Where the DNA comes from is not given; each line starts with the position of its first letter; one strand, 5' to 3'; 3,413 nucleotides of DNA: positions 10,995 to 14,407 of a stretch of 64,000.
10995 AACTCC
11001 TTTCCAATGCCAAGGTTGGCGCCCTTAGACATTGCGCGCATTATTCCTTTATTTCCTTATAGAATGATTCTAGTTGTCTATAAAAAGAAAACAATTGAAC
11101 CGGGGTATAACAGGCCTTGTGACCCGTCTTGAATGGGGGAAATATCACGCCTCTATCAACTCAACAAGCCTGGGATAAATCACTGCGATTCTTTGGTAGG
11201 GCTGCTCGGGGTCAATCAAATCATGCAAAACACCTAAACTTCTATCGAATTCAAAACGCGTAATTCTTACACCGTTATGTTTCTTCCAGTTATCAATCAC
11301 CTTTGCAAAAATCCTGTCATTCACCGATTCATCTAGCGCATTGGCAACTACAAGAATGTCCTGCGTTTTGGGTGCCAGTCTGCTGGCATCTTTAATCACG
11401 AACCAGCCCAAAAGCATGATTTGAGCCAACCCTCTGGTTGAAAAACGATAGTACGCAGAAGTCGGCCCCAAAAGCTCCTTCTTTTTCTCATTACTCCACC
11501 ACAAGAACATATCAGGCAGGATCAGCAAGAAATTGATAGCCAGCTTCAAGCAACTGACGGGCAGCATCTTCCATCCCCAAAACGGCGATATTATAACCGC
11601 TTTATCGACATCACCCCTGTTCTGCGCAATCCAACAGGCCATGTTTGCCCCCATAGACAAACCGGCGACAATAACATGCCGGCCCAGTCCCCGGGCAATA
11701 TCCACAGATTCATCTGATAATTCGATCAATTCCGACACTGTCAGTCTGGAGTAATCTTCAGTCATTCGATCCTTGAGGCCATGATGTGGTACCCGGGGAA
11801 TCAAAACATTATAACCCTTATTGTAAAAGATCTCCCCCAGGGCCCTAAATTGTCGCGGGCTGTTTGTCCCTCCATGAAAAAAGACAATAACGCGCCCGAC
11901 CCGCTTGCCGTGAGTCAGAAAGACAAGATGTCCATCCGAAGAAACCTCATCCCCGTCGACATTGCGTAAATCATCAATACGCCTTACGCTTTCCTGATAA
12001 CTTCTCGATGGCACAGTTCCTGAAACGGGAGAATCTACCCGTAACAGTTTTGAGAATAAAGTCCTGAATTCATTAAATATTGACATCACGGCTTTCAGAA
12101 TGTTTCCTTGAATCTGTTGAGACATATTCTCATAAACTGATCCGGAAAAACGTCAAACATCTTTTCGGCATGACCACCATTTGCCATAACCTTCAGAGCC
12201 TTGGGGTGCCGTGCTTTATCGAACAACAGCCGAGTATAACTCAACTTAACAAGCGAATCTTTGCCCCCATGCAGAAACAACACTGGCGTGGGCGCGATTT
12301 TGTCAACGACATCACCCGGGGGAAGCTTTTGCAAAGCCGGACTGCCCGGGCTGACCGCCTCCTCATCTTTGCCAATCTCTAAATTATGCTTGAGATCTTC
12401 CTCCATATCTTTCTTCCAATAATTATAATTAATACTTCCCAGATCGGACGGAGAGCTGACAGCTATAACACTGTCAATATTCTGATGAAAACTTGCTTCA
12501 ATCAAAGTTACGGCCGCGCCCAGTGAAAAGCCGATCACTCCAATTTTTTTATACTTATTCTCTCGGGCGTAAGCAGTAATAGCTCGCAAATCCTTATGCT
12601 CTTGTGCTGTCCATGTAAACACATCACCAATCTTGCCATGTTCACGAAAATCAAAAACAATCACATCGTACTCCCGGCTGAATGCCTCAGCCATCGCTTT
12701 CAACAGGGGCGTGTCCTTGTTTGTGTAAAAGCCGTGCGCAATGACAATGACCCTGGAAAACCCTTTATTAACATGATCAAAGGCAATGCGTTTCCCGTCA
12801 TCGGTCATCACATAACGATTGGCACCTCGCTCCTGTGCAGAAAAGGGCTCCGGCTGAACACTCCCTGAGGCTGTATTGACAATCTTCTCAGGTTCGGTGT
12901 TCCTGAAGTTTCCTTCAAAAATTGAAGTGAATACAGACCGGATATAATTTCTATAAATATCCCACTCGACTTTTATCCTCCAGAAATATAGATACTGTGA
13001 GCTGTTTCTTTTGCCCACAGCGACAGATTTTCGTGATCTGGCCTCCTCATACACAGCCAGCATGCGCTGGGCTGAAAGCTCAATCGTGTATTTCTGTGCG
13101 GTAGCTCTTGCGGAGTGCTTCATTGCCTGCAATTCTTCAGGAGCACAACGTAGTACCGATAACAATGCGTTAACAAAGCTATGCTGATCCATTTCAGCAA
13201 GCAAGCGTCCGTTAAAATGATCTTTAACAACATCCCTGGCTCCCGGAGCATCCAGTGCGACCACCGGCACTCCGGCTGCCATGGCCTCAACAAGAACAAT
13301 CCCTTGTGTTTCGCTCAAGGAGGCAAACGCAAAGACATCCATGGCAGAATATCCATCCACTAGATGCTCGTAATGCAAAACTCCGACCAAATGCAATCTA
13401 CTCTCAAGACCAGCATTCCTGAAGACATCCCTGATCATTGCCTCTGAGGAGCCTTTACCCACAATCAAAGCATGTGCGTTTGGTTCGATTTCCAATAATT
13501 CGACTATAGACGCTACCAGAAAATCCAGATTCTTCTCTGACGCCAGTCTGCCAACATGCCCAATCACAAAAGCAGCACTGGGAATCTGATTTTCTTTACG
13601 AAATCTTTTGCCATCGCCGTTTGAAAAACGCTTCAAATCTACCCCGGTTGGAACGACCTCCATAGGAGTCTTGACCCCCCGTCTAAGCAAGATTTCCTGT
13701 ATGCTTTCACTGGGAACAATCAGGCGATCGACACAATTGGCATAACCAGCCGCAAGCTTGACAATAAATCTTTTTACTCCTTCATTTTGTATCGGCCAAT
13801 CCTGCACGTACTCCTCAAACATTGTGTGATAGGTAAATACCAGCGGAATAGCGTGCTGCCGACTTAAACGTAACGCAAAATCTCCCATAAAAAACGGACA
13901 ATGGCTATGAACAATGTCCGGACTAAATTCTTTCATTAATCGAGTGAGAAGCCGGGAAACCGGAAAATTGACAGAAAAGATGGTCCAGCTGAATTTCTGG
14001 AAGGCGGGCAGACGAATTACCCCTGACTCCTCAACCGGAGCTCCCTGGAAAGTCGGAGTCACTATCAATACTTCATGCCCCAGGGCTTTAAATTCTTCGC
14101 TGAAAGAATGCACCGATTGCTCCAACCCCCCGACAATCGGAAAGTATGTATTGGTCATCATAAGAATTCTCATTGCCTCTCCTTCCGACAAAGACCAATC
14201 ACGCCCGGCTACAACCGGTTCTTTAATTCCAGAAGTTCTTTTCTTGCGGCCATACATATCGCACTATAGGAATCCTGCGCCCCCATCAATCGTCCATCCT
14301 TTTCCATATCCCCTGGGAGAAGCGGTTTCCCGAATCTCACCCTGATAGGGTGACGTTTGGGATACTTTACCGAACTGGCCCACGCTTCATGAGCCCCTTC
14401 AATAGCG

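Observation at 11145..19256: Candidate glycolipid/lipid remodelling operon of fused enzymes headed by a GGDEF cyclase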

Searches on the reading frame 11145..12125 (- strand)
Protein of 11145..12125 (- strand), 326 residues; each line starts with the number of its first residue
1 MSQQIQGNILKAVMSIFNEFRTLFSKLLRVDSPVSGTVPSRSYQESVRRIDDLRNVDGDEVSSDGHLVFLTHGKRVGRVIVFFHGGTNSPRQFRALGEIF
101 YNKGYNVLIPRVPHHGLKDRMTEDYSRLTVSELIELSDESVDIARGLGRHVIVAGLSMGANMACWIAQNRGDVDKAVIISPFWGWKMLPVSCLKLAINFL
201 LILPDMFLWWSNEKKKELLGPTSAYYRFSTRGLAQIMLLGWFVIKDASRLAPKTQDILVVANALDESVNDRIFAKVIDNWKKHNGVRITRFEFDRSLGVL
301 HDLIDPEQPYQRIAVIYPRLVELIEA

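Call 4: search_protein_families(library=pfam, proteins=[window:11145-12125:-], max_evalue=0.01)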
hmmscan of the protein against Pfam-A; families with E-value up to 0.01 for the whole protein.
window:11145-12125:- (326 aa): 3 families
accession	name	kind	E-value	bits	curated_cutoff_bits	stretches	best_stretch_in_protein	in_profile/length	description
PF12697.13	Abhydrolase_6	-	1.5e-11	45.8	26.3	1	80-274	1-180/217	Alpha/beta hydrolase family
PF12146.15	Hydrolase_4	-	1.5e-07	31.4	27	1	78-196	5-126/239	Serine aminopeptidase, S33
PF00561.26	Abhydrolase_1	-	4.4e-06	27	25.8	1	79-196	2-110/245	alpha/beta hydrolase fold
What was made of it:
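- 11145..12125 (-): Stand-alone alpha/beta hydrolase (326 aa, GLSMG nucleophile), an accessory gene. Abhydrolase_6 at 46 bits (call 4).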

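Call 5: search_protein_families(library=ncbifam, proteins=[window:11145-12125:-], max_evalue=0.01)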
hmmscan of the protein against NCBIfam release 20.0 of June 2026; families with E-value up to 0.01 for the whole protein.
window:11145-12125:- (326 aa): 4 families
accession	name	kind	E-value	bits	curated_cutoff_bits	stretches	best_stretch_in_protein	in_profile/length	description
TIGR03695.1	menH_SHCHC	equivalog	7.9e-05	22.2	208.55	1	78-169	3-91/252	2-succinyl-6-hydroxy-2,4-cyclohexadiene-1-carboxylate synthase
NF047580.1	BPSS1187_fam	subfamily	0.00053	19.6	125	0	150-183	111-143/244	BPSS1187 family protein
NF050058.1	e_dPHAscl_type1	hypoth_equivalog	0.0024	17.4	150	0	80-178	25-133/276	extracellular catalytic domain type 1 short-chain-length polyhydroxyalkanoate depolymerase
NF011457.0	PRK14875.1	equivalog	0.0097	14.9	307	0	64-170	119-219/372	acetoin dehydrogenase dihydrolipoyllysine-residue acetyltransferase subunit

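Call 54: search_solved_structures(query=window:11145-12125:-, max_evalue=0.01)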
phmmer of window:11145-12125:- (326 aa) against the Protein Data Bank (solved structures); distinct sequences matched with E-value up to 0.01: 11.
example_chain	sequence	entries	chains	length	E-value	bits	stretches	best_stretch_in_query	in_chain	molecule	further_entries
5xks_A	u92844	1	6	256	1.5e-08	37.5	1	69-173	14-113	Thermostable monoacylglycerol lipase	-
7e0n_A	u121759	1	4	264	1.7e-08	37.3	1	69-173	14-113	Thermostable monoacylglycerol lipase,Lipase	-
4lhe_A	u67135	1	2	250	5.3e-08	35.7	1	76-177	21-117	Thermostable monoacylglycerol lipase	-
4ke6_A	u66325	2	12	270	6.1e-08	35.5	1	76-177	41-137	Thermostable monoacylglycerol lipase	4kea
4ke9_A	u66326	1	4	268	6.1e-08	35.5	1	76-177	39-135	Thermostable monoacylglycerol lipase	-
3rli_A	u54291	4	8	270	6.2e-08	35.5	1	76-177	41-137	Thermostable monoacylglycerol lipase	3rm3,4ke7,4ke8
7e04_A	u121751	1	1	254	8.9e-07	31.7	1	68-175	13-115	Lipase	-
4fbl_A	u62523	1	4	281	0.00035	23.2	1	72-167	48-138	LipS lipolytic enzyme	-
4fbm_A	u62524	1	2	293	0.00037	23.1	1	72-167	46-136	LipS lipolytic enzyme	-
8ftp_A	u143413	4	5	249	0.0007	22.2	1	72-182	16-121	Alpha/beta fold hydrolase | Fluorophosphonate-binding serine hydrolase H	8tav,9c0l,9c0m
5jd6_A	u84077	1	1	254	0.0017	20.9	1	59-177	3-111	MGS-MChE2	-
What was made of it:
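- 11145..12125 (-): The closest solved structures are thermostable monoacylglycerol lipases at E 1.5e-8 (call 54).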

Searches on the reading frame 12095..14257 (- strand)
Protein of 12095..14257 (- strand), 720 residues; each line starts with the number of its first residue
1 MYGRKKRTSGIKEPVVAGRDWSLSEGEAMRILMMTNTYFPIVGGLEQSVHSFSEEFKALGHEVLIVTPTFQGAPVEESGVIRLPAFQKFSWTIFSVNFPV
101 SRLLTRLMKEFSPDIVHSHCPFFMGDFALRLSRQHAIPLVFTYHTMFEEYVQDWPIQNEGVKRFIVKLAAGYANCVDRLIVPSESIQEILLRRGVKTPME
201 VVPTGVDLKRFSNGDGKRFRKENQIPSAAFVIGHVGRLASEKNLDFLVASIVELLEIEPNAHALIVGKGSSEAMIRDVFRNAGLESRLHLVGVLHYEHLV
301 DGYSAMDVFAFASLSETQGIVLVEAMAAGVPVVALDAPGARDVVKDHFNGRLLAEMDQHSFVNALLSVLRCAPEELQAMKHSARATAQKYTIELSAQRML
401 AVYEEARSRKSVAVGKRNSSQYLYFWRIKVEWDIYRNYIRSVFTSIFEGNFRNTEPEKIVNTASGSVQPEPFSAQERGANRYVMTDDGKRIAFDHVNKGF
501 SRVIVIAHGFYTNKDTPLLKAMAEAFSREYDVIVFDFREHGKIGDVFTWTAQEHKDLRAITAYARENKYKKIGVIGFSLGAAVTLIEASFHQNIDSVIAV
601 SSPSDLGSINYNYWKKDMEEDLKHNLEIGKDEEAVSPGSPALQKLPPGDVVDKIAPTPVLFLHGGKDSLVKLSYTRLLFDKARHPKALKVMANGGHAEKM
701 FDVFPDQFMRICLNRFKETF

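Call 4: search_protein_families(library=pfam, proteins=[window:12095-14257:-], max_evalue=0.01)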
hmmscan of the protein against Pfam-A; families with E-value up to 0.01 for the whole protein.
window:12095-14257:- (720 aa): 15 families
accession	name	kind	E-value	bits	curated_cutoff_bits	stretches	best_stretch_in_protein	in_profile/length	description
PF13439.12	Glyco_transf_4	-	2e-36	126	28.5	1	42-210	1-170/170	Glycosyltransferase Family 4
PF00534.26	Glycos_transf_1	-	1.9e-32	112.6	26.4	1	218-384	4-170/172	Glycosyl transferases group 1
PF13692.12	Glyco_trans_1_4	-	5.4e-28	98.5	27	1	230-369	2-140/142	Glycosyl transferases group 1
PF13579.12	Glyco_trans_4_4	-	2.3e-21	77.2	29.7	1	43-205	1-158/158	Glycosyl transferase 4-like domain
PF00561.26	Abhydrolase_1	-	8.6e-11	42.4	25.8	1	503-615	2-118/245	alpha/beta hydrolase fold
PF12697.13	Abhydrolase_6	-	1.8e-10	42.3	26.3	1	504-696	1-204/217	Alpha/beta hydrolase family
PF12146.15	Hydrolase_4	-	7.9e-09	35.6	27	2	502-601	5-108/239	Serine aminopeptidase, S33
PF08323.17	Glyco_transf_5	-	4.6e-06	27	22.7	1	30-77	1-50/239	Starch synthase catalytic domain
PF20434.5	BD-FAE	-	2.5e-05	24.3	26.8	1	501-680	13-213/215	BD-FAE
PF20706.3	GT4-conflict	-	4.1e-05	23.2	26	1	34-355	3-335/385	Family 4 Glycosyltransferase in conflict systems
PF13477.12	Glyco_trans_4_2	-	7.1e-05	23.4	23.4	1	52-169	16-128/139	Glycosyl transferase 4-like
PF08840.17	BAAT_C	-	0.0012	19.3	20.9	1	568-627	20-78/210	BAAT / Acyl-CoA thioester hydrolase C terminal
PF03959.19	FSH1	-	0.002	18.3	21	0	556-696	88-199/211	Serine hydrolase (FSH1)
PF01738.24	DLH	-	0.0029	17.6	21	0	555-599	79-126/217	Dienelactone hydrolase family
PF02089.21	Palm_thioest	-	0.005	17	26.8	1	504-604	2-110/254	Palmitoyl protein thioesterase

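Call 5: search_protein_families(library=ncbifam, proteins=[window:12095-14257:-], max_evalue=0.01)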
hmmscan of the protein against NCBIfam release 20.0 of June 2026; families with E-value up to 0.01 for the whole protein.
window:12095-14257:- (720 aa): 55 families (the best 25 are shown)
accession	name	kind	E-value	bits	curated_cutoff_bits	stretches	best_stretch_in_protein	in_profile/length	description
NF049988.1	MGlcDAGSynMgs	equivalog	2.6e-43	148.9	400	1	29-406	1-387/398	alpha-monoglucosyldiacylglycerol synthase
TIGR04063.1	stp3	hypoth_equivalog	2.7e-34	118.7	442.05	1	101-406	81-395/397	TIGR04063 family PEP-CTERM/XrtA system glycosyltransferase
TIGR03449.1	mycothiol_MshA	equivalog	2e-32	112.6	462.5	1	111-407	101-404/406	D-inositol-3-phosphate glycosyltransferase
NF053787.1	GlcN_PG_synth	equivalog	4.5e-29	101.4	480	1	29-405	1-358/361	N-acetylglucosaminyl phosphatidylglycerol synthase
TIGR03088.1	stp2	hypoth_equivalog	5.1e-27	94.9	409.05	1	104-405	73-372/374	TIGR03088 family PEP-CTERM/XrtA system glycosyltransferase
NF053513.1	Gtran_IagA_BgsA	equivalog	3.2e-24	85.5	460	1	112-406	43-331/333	LTA glycolipid anchor biosynthesis glycosyltransferase, IagA/BgsA family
NF047684.1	TeichurnBiosyTuaC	equivalog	4.5e-24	85.1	550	1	108-405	104-388/391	teichuronic acid biosynthesis protein TuaC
NF041876.1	EPS_EpsE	equivalog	5.4e-24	85.1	400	1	192-397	181-387/389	exopolysaccharide biosynthesis GT4 family glycosyltransferase EpsE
TIGR03999.1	thiol_BshA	equivalog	1.8e-22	79.8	273.7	1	194-406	164-373/375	N-acetyl-alpha-D-glucosaminyl L-malate synthase BshA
TIGR04047.1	MSMEG_0565_glyc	hypoth_equivalog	1.4e-21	77.1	259.85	1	178-404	141-372/373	MSMEG_0565 family glycosyltransferase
TIGR04157.1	glyco_rSAM_CFB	subfamily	6.1e-20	71.6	400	1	172-403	166-406/406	TIGR04157 family glycosyltransferase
NF038298.1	EPS_HpsO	equivalog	1.2e-19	70.4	575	1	174-405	145-386/388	hormogonium polysaccharide biosynthesis glycosyltransferase HpsO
NF038295.1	EPS_HpsP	equivalog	1.1e-17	64.1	550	1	183-405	162-386/388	hormogonium polysaccharide biosynthesis glycosyltransferase HpsP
NF038229.1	Glyco4_Geo_Pelo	equivalog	4.2e-17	62.2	400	1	100-405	43-335/338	GPMC system family 4 glycosyltransferase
TIGR02149.1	glgA_Coryne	subfamily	1.7e-15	57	302.4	1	110-405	80-389/391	glycogen synthase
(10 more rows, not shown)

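Call 52: search_solved_structures(query=window:12095-14257:-, max_evalue=0.001)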
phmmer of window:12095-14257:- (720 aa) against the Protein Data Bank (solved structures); distinct sequences matched with E-value up to 0.001: 77 (the best 60 are shown).
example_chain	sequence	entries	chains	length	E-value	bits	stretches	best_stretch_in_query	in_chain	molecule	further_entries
3c4q_A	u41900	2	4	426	7.1e-18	67.5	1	109-412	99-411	Predicted glycosyltransferases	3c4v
3c48_A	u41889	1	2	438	9.2e-18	67.1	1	109-412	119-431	Predicted glycosyltransferases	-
2gej_A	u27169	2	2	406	6.5e-16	61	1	25-406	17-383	PHOSPHATIDYLINOSITOL MANNOSYLTRANSFERASE (PimA)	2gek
4n9w_A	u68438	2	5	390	9e-16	60.5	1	28-406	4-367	GDP-mannose-dependent alpha-(1-2)-phosphatidylinositol mannosyltransferase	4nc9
2bis_A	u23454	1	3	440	3.1e-15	58.8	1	104-405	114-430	GLGA GLYCOGEN SYNTHASE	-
3fro_A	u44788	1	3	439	5.4e-15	58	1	104-405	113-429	GlgA glycogen synthase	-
3l01_A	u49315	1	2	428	1.1e-14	57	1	104-403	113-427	GlgA glycogen synthase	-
6kih_A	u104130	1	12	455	1.1e-14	56.9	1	122-380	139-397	Tll1590 protein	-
3okc_A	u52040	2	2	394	2.3e-14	55.9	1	196-410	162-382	GDP-mannose-dependent alpha-(1-6)-phosphatidylinositol monomannoside mannosyltransferase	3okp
3oka_A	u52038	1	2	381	6.5e-14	54.4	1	195-402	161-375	GDP-mannose-dependent alpha-(1-6)-phosphatidylinositol monomannoside mannosyltransferase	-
5g59_A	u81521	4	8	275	1.5e-12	49.9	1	482-708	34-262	ESTERASE | Uncharacterized protein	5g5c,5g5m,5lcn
4pqg_A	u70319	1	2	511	1.5e-12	49.9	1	232-359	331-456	Glycosyltransferase Gtf1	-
5d00_A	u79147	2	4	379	3.6e-12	48.6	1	29-406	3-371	N-acetyl-alpha-D-glucosaminyl L-malate synthase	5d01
5e9t_A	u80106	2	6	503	3.7e-11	45.3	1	232-360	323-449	Glycosyltransferase Gtf1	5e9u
4xso_B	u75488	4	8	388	8.9e-11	44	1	166-386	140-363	Alr3699 protein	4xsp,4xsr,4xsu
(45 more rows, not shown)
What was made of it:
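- PDB neighbours include the lipid mannosyltransferases PimA and PimB' (call 52). GT4 scores are far below the equivalog cut-offs (149 against 400 bits), and MshA and GlgA score about as well as PimA in PDB (call 52). The GT4 domain also matches glycogen synthase GlgA, sucrose-phosphate-synthase-like proteins and MshA (calls 5, 52).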
